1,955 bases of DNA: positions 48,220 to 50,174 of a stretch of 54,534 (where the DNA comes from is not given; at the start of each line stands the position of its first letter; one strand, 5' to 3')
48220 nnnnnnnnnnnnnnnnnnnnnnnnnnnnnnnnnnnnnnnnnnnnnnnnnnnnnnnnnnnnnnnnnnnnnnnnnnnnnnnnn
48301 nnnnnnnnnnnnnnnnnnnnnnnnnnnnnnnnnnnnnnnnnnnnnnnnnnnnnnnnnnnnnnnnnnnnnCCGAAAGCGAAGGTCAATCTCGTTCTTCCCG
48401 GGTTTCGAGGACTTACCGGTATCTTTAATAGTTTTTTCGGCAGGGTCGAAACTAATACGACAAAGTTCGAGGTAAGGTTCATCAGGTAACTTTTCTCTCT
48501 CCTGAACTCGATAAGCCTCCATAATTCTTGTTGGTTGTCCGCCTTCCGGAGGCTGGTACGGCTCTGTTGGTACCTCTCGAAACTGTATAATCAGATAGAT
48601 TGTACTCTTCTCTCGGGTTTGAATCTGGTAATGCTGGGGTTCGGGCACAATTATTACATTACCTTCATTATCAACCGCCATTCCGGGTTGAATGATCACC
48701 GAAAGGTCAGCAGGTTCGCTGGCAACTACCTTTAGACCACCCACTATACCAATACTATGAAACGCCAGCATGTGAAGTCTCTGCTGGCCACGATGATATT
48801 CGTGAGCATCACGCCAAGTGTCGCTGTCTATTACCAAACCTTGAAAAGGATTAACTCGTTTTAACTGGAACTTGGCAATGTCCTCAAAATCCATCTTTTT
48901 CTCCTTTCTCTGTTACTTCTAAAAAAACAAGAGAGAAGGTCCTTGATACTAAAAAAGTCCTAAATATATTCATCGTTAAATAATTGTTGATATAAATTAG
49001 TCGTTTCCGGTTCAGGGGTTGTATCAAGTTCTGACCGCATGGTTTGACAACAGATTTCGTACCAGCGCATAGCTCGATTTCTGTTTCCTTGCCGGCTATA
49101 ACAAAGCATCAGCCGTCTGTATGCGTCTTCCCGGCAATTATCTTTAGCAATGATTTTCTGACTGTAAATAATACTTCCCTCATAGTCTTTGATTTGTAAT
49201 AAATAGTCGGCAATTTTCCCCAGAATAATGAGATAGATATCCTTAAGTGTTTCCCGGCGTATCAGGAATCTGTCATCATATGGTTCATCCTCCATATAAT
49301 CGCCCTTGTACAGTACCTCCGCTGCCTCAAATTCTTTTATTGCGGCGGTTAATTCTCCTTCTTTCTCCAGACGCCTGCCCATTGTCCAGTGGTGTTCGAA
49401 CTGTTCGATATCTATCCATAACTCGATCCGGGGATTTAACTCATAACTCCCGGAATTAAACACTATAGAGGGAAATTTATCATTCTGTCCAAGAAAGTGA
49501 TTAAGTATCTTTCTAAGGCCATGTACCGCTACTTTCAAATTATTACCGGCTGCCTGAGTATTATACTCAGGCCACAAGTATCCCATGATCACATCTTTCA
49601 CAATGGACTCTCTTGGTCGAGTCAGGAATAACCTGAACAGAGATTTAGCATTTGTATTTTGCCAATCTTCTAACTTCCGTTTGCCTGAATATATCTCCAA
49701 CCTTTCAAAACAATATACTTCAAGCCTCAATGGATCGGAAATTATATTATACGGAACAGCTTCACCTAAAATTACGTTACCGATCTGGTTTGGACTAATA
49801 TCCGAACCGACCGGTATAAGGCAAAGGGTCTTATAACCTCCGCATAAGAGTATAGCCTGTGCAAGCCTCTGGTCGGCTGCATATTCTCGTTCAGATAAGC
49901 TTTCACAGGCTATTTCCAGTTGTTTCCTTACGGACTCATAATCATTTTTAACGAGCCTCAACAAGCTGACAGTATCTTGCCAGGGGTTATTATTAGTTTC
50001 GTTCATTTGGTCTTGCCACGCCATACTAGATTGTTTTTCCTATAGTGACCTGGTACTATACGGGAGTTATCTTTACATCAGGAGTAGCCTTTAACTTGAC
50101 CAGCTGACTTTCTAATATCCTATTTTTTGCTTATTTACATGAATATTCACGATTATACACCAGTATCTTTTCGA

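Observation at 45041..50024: Regulator-led operon that looks like a membrane-anchoring/fibre module for a contractile injection system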

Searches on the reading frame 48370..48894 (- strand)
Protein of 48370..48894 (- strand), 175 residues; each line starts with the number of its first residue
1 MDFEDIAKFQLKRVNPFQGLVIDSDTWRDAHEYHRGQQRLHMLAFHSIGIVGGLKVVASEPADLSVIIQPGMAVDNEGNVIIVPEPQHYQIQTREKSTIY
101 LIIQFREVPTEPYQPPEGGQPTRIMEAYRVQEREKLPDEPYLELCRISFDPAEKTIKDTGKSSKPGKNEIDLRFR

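Call 54: search_protein_representatives(protein=window:48370-48894:-)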
Query: 175 residues. Proteins with E-value up to 0.001 (for the whole library): 1760; up to 1e-10: 409; up to 1e-30: 44. The best 150 are listed.
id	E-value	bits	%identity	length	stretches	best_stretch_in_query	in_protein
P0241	1.3e-77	275.8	72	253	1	2-175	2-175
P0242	1.7e-73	262.4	67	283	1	5-175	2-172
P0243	3.5e-71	254.9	62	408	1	1-175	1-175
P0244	1.5e-66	239.8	63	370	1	5-175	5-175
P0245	1.2e-57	210.8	72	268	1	43-175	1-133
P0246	1.2e-54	201.0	55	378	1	1-175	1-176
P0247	2.9e-53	196.5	53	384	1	3-175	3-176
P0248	2.1e-51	190.5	51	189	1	4-175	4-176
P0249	4.6e-50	186.1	52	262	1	2-175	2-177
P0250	5.1e-49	182.7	51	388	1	1-175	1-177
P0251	7.8e-49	182.1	51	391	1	3-175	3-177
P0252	6.9e-48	179.0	53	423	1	6-175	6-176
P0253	6.7e-47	175.8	49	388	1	5-175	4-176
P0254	1.9e-46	174.4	50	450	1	8-175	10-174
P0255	3.4e-46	173.5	47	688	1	10-175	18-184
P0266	3.9e-40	153.8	48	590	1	9-175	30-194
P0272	7.5e-39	149.6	46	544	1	11-175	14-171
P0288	7.6e-30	120.3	35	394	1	7-175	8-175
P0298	2.7e-28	115.2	32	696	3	10-153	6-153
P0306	4.8e-27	111.2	36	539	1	6-175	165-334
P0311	8.5e-27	110.4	38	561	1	8-175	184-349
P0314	2.6e-26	108.8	36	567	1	9-174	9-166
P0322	2.0e-25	105.9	39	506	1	10-175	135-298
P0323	2.1e-25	105.8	41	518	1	11-175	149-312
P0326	2.6e-24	102.3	32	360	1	9-175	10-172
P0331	4.3e-24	101.5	39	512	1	11-175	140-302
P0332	4.4e-24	101.5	37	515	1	6-175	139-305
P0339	2.3e-23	99.2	38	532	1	11-175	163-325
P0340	2.6e-23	99.0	35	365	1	9-175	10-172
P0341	6.2e-23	97.8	35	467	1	7-174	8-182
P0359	7.9e-22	94.2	31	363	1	6-175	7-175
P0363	1.9e-21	93.0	36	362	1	9-175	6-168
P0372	1.5e-20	90.0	33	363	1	8-175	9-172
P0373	2.1e-20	89.5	33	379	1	2-174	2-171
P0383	1.5e-19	86.7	32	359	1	11-175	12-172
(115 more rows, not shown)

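Call 58: list_cluster_members(proteins=[P0255, P0298, P0306, P0288, P0326, P0359, P0383, P0341, P0314, P0373])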
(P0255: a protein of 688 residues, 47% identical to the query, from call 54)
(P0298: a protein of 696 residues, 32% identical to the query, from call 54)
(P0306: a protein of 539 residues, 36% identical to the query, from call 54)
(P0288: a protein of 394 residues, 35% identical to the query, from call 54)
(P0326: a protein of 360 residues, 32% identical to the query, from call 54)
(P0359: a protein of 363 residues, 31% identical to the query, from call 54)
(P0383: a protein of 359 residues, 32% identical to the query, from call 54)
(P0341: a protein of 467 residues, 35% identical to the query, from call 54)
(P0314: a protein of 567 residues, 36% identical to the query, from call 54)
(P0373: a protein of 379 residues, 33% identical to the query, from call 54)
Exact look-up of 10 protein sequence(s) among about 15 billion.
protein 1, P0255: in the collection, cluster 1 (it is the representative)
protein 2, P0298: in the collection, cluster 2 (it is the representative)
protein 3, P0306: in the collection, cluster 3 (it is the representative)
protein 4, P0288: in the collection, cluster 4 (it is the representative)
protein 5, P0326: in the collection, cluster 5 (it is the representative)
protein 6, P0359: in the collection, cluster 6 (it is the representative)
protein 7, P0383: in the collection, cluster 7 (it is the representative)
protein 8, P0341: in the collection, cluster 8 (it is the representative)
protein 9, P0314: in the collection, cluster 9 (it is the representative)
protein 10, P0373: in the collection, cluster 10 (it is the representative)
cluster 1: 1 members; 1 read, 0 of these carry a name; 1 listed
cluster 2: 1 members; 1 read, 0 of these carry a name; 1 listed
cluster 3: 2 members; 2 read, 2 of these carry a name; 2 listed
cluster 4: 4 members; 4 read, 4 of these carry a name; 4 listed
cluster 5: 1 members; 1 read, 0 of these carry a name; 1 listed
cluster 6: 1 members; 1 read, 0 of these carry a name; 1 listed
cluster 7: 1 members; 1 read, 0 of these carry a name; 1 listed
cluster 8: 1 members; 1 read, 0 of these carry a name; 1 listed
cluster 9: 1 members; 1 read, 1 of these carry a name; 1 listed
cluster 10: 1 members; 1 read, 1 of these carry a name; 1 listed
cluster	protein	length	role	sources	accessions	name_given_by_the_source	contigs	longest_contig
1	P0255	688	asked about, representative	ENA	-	-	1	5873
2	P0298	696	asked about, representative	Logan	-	-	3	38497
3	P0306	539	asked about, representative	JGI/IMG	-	hypothetical protein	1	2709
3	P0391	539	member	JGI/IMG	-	hypothetical protein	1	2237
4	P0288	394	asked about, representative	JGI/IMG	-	hypothetical protein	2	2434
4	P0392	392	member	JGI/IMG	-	hypothetical protein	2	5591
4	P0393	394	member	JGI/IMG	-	hypothetical protein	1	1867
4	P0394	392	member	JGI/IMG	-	hypothetical protein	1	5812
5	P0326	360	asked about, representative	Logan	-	-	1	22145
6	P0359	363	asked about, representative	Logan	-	-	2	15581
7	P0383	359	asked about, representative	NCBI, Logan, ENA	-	-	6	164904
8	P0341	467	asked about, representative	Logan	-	-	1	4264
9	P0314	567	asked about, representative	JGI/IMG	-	hypothetical protein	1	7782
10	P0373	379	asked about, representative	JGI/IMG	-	hypothetical protein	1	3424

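Call 62: find_encoding_contigs(protein=P0383, flank=10000, max_places=1)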
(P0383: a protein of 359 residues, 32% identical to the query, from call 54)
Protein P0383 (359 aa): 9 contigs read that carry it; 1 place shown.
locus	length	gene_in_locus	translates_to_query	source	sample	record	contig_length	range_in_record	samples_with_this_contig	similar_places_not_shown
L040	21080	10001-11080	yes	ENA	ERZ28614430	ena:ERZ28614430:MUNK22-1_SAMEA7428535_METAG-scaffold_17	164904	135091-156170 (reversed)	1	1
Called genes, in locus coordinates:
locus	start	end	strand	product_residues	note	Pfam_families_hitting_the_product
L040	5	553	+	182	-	PF06841:Phage_T4_gp19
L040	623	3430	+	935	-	-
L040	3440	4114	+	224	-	PF19266:CIS_tube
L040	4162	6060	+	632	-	PF05954:Phage_GPD, PF04717:Phage_base_V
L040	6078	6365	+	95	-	PF05488:PAAR_motif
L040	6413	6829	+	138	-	PF10934:Sheath_initiator (weak), PF04965:GPW_gp25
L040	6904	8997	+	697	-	-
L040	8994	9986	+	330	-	PF09684:Tail_P2_I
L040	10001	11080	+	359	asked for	-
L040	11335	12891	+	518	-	-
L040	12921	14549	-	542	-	PF01225:Mur_ligase (weak), PF08245:Mur_ligase_M, PF02875:Mur_ligase_C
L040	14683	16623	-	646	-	-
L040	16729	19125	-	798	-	-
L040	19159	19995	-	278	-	PF00800:PDT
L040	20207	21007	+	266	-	PF01135:PCMT (faint), PF01209:Ubie_methyltran, PF13489:Methyltransf_23, PF13847:Methyltransf_31, PF08241:Methyltransf_11, PF08242:Methyltransf_12, PF13649:Methyltransf_25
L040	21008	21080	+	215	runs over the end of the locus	PF02585:PIG-L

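Call 63: find_encoding_contigs(protein=P0298, flank=10000, max_places=1)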
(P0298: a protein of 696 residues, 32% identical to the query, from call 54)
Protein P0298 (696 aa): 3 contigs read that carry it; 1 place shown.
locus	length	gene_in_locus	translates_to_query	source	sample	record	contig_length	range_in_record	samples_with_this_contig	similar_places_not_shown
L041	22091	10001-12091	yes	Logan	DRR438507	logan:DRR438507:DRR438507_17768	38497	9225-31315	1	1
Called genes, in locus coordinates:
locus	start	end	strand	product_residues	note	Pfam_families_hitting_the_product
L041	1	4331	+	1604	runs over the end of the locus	-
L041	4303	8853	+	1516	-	PF23381:Beta-prop_IFT122_1st, PF24796:WDR55, PF24807:WD40_CDC20-Fz, PF24814:WD40_Prp19, PF24817:WD40_WDHD1_1st, PF25171:Beta-prop_WDR36-Utp21_1st, PF25173:Beta-prop_WDR3_1st, PF25174:Beta-prop_THOC3, +94 more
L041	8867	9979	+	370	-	PF09684:Tail_P2_I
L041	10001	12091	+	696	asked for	-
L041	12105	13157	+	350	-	PF24287:DUF7475 (weak)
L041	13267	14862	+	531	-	PF01758:SBF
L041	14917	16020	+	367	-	-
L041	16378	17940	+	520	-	PF07182:DUF1402 (weak)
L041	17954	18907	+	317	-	-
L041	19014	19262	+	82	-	PF13546:DDE_5 (weak)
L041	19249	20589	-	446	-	PF13546:DDE_5, PF01609:DDE_Tnp_1 (weak)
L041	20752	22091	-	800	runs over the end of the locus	PF02687:FtsX, PF12704:MacB_PCD (weak), PF02687:FtsX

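Call 81: search_protein_families(library=pfam, proteins=[P0306, P0311, P0322, P0323, P0331, P0332, P0339, P0255, P0266, P0272], max_evalue=0.001)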
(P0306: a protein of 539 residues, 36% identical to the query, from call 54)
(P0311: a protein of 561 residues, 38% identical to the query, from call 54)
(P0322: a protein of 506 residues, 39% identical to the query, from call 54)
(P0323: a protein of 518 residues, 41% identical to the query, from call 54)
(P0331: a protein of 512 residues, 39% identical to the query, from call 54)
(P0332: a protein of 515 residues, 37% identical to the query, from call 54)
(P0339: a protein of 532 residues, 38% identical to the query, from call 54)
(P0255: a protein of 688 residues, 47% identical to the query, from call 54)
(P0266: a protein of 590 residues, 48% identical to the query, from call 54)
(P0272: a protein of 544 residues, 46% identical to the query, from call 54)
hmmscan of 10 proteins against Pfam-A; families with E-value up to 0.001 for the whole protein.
P0306 (539 aa): 3 families
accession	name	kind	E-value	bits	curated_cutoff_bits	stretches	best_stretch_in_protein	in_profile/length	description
PF00498.31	FHA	-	1.7e-11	44.8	20.7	1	22-100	3-67/67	FHA domain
PF13709.12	DUF4159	-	6.5e-09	36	25.9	1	398-481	52-154/202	Domain of unknown function (DUF4159)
PF16697.10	Yop-YscD_cpl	-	0.00016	22.3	33.2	0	49-108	35-92/94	Inner membrane component of T3SS, cytoplasmic domain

P0311 (561 aa): 3 families
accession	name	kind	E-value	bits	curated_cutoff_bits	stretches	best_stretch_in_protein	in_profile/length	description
PF13709.12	DUF4159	-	4.7e-11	43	25.9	1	414-547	53-201/202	Domain of unknown function (DUF4159)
PF00498.31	FHA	-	8.4e-11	42.6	20.7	1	24-95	6-67/67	FHA domain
PF16697.10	Yop-YscD_cpl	-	0.00056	20.6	33.2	0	43-103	34-92/94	Inner membrane component of T3SS, cytoplasmic domain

P0322 (506 aa): 2 families
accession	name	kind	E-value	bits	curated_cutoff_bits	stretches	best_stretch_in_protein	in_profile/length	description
PF13709.12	DUF4159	-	1.1e-10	41.8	25.9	1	320-493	10-201/202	Domain of unknown function (DUF4159)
PF00498.31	FHA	-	1e-06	29.5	20.7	1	23-82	13-67/67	FHA domain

P0323 (518 aa): 3 families
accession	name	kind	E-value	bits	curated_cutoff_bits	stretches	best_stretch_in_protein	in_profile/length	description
PF13709.12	DUF4159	-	8.3e-10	39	25.9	1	340-505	13-202/202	Domain of unknown function (DUF4159)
PF00498.31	FHA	-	2.4e-06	28.3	20.7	1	38-96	14-67/67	FHA domain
PF16697.10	Yop-YscD_cpl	-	5.3e-06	27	33.2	1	7-103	7-91/94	Inner membrane component of T3SS, cytoplasmic domain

P0331 (512 aa): 2 families
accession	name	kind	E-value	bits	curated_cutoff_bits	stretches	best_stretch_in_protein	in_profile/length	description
PF13709.12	DUF4159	-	6.5e-11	42.6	25.9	1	326-499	11-202/202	Domain of unknown function (DUF4159)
PF00498.31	FHA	-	6.3e-05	23.8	20.7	1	20-95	2-67/67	FHA domain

P0332 (515 aa): 2 families
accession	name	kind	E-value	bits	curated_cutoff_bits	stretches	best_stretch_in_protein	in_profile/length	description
PF13709.12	DUF4159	-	3.7e-10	40.1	25.9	1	365-501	49-201/202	Domain of unknown function (DUF4159)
PF00498.31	FHA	-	5.3e-07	30.4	20.7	1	19-94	2-67/67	FHA domain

P0339 (532 aa): 2 families
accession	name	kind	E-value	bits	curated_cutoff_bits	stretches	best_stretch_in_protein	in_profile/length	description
PF13709.12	DUF4159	-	1.7e-10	41.2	25.9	1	355-518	17-201/202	Domain of unknown function (DUF4159)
PF00498.31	FHA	-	3.6e-08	34.2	20.7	1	20-95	2-67/67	FHA domain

P0255 (688 aa): 3 families
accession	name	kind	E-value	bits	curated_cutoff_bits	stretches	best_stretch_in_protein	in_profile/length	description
PF13709.12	DUF4159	-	2.7e-12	47.1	25.9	1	499-682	1-200/202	Domain of unknown function (DUF4159)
PF23991.1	DUF7310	-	4.6e-05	24.3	40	0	223-258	24-59/83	Coiled-coil region of unknown function (DUF7310)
PF04899.17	MbeD_MobD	-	0.00027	21.4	21.6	0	411-430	48-67/70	MbeD/MobD like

P0266 (590 aa): 5 families
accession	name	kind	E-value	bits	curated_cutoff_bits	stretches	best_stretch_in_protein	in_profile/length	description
PF13709.12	DUF4159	-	2.5e-08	34.1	25.9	1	406-584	6-200/202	Domain of unknown function (DUF4159)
PF07200.18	Mod_r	-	7.4e-06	26.4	30.1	1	293-379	13-91/146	Modifier of rudimentary (Mod(r)) protein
PF12329.13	TMF_DNA_bd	-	1.1e-05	25.8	35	1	298-363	3-68/74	TATA element modulatory factor 1 DNA binding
PF07889.17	DUF1664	-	0.00027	21.4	34.6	0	214-268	54-108/124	Protein of unknown function (DUF1664)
PF25014.1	NET2A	-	0.00088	19.6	33.1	0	216-365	55-204/235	NET2A-like domain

P0272 (544 aa): 1 family
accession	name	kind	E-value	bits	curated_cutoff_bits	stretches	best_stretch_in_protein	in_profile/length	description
PF13709.12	DUF4159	-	1.9e-07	31.3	25.9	1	354-539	2-200/202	Domain of unknown function (DUF4159)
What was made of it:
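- Some relatives insert a coiled-coil stalk between the shoulder and DUF4159, which looks fibre-like (call 81). FHA fusions point to cytoplasmic signalling (call 81).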

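Call 82: find_encoding_contigs(protein=P0339, flank=10000, max_places=2)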
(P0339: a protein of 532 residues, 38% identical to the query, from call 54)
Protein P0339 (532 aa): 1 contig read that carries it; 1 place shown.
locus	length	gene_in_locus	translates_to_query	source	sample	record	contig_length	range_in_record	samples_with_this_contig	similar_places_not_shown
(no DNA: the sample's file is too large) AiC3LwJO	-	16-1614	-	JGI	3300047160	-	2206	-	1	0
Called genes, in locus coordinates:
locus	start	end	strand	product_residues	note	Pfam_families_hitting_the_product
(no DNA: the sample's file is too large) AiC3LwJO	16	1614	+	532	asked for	PF00498:FHA, PF13709:DUF4159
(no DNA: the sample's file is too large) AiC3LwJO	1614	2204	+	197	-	?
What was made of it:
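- Tried and rejected: The contig was too short to be informative (call 82).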

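Call 85: search_protein_families(library=ncbifam, proteins=[P0383, P0288, P0326, P0359, P0373, P0341, P0298, P0340, P0363, P0372], max_evalue=0.001)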
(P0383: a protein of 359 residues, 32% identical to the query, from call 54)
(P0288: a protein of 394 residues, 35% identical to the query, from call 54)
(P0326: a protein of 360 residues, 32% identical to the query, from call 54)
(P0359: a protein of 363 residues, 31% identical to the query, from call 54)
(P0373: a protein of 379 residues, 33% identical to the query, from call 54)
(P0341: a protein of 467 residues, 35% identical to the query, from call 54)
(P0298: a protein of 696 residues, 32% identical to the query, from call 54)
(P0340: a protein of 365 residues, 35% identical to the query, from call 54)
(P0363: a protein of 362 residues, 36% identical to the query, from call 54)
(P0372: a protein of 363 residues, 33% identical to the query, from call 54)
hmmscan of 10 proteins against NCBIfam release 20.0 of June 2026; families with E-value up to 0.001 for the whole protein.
P0383 (359 aa): 1 family
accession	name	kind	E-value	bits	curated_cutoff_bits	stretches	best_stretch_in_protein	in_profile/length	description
NF053767.1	CIS13_fam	equivalog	5e-12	45.8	370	1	18-111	10-105/392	CIS13 family contractile injection system protein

P0288 (394 aa): 1 family
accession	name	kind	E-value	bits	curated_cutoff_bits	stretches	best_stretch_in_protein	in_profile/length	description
NF053767.1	CIS13_fam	equivalog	8.8e-10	38.3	370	1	20-110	12-104/392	CIS13 family contractile injection system protein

P0326 (360 aa): 1 family
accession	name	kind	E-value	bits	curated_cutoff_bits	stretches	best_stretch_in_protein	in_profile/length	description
NF053767.1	CIS13_fam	equivalog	1.8e-07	30.7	370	1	20-110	12-104/392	CIS13 family contractile injection system protein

P0359 (363 aa): 1 family
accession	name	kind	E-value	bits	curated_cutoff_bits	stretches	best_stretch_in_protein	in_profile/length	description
NF053767.1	CIS13_fam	equivalog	2.1e-12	47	370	1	20-110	12-104/392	CIS13 family contractile injection system protein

P0373 (379 aa): 1 family
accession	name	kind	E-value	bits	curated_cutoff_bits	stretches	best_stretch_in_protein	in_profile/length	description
NF053767.1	CIS13_fam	equivalog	2.1e-15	56.9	370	1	18-108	11-103/392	CIS13 family contractile injection system protein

P0341 (467 aa): 1 family
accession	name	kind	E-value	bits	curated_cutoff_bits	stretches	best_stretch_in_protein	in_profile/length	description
NF053767.1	CIS13_fam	equivalog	1.2e-10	41.2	370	1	19-189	11-182/392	CIS13 family contractile injection system protein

P0298 (696 aa): 1 family
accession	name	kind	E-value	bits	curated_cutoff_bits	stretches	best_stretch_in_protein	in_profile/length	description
NF053767.1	CIS13_fam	equivalog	1.7e-30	106.6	370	2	7-154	4-154/392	CIS13 family contractile injection system protein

P0340 (365 aa): 1 family
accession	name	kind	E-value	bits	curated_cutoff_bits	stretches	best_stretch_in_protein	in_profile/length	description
NF053767.1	CIS13_fam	equivalog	9.8e-06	25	370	1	35-113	27-107/392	CIS13 family contractile injection system protein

P0363 (362 aa): 1 family
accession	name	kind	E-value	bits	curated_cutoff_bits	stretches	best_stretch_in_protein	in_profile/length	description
NF053767.1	CIS13_fam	equivalog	4e-09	36.2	370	1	34-107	28-105/392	CIS13 family contractile injection system protein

P0372 (363 aa): 1 family
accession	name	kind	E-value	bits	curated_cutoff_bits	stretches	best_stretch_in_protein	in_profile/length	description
NF053767.1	CIS13_fam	equivalog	2.9e-06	26.8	370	1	18-115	10-109/392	CIS13 family contractile injection system protein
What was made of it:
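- On NCBIfam NF053767 CIS13_fam (equivalog): Ten relatives score 25-107 bits, N-terminal part only (call 85).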

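Call 86: find_encoding_contigs(protein=P0326, flank=8000, max_places=1)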
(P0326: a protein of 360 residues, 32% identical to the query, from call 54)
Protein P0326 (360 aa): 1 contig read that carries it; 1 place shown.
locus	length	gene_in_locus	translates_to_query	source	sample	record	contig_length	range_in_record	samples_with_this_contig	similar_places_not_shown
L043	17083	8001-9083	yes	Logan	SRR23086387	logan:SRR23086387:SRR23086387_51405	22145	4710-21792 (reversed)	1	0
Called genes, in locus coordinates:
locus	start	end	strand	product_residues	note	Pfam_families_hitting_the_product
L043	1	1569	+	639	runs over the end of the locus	?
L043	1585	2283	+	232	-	PF19266:CIS_tube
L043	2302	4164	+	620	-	PF05954:Phage_GPD, PF04717:Phage_base_V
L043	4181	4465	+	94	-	PF05488:PAAR_motif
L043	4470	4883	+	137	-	PF10934:Sheath_initiator (weak), PF04965:GPW_gp25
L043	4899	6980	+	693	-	-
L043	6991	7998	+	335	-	PF09684:Tail_P2_I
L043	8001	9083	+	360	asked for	-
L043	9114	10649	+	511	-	-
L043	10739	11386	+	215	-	PF13483:Lactamase_B_3, PF12706:Lactamase_B_2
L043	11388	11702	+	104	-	-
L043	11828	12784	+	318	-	PF00730:HhH-GPD, PF00633:HHH (weak), PF14815:NUDIX_4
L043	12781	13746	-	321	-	PF00248:Aldo_ket_red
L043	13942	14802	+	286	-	PF10925:DUF2680 (faint)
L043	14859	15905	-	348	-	PF00953:Glycos_transf_4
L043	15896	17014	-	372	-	PF02350:Epimerase_2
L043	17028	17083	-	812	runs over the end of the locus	-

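Call 87: find_encoding_contigs(protein=P0359, flank=8000, max_places=1)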
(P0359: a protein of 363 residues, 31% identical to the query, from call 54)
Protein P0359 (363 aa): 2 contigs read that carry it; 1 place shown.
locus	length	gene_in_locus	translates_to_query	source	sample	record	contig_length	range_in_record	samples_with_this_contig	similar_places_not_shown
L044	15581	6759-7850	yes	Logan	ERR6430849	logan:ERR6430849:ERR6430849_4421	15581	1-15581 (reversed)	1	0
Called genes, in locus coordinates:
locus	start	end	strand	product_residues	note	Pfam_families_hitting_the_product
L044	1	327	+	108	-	?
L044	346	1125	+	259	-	PF19266:CIS_tube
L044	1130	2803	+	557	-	PF04717:Phage_base_V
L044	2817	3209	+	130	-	PF05488:PAAR_motif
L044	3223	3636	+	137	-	PF04965:GPW_gp25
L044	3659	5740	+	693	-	-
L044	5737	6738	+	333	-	PF09684:Tail_P2_I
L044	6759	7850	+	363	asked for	PF13709:DUF4159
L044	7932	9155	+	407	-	-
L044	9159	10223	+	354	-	-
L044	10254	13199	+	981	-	PF16640:Big_3_5 (weak)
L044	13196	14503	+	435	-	PF13433:Peripla_BP_5, PF13458:Peripla_BP_6, PF01094:ANF_receptor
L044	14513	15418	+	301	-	-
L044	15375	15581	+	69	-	?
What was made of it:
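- Distant family members (L040, L041, L043, L044) also sit directly after Tail_P2_I (calls 62, 63, 86, 87).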

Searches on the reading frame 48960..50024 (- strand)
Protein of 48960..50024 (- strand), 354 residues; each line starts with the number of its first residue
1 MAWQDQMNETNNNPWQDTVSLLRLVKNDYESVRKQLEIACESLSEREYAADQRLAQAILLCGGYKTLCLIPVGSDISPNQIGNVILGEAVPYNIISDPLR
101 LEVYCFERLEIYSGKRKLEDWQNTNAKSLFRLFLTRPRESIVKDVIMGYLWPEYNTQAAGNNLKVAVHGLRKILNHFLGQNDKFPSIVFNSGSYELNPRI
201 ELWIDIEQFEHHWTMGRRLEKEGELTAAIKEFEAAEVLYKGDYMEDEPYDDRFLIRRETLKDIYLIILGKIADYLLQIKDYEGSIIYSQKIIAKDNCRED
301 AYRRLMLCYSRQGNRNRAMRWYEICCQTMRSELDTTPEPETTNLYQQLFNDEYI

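Call 3: search_protein_families(library=pfam, proteins=[window:48960-50024:-], max_evalue=0.1)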
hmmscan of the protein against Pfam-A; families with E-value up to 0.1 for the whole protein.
window:48960-50024:- (354 aa): 5 families
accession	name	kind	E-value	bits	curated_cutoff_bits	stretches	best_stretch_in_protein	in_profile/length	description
PF03704.23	BTAD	-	5.2e-26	92.2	22.1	1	204-348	1-145/146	Bacterial transcriptional activator domain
PF13428.12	TPR_14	-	0.00053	20.9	23.5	0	213-242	5-34/44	Tetratricopeptide repeat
PF07719.23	TPR_2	-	0.0041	17.6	27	0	212-240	4-32/34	Tetratricopeptide repeat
PF00486.34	Trans_reg_C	-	0.0096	16.4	26.2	1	128-176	12-59/77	Transcriptional regulatory protein, C terminal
PF13181.12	TPR_8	-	0.098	13.3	25.7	0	268-292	4-28/34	Tetratricopeptide repeat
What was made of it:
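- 48960..50024 (-): SARP-type regulator: weak winged-helix hit at residues 128-176, BTAD domain at 204-348. First gene of the four-gene unit. Trans_reg_C is weak at 16.4 bits (call 3).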

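Call 4: search_protein_families(library=ncbifam, proteins=[window:48960-50024:-], max_evalue=0.1)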
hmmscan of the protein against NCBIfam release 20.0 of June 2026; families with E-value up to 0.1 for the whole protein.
window:48960-50024:- (354 aa): 3 families
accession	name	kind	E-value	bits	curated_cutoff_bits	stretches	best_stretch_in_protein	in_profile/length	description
NF041231.1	BagI_FevR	exception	1.3e-05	24.7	500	1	132-347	21-231/315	AfsR/SARP family transcriptional regulator BagI/FevR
NF053617.1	SARPRegAfsRStmc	equivalog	0.016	13.1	1430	1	127-349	55-266/986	SARP-family global regulator AfsR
NF040959.1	MamA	equivalog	0.048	13.1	200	0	275-320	115-160/204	magnetosome protein MamA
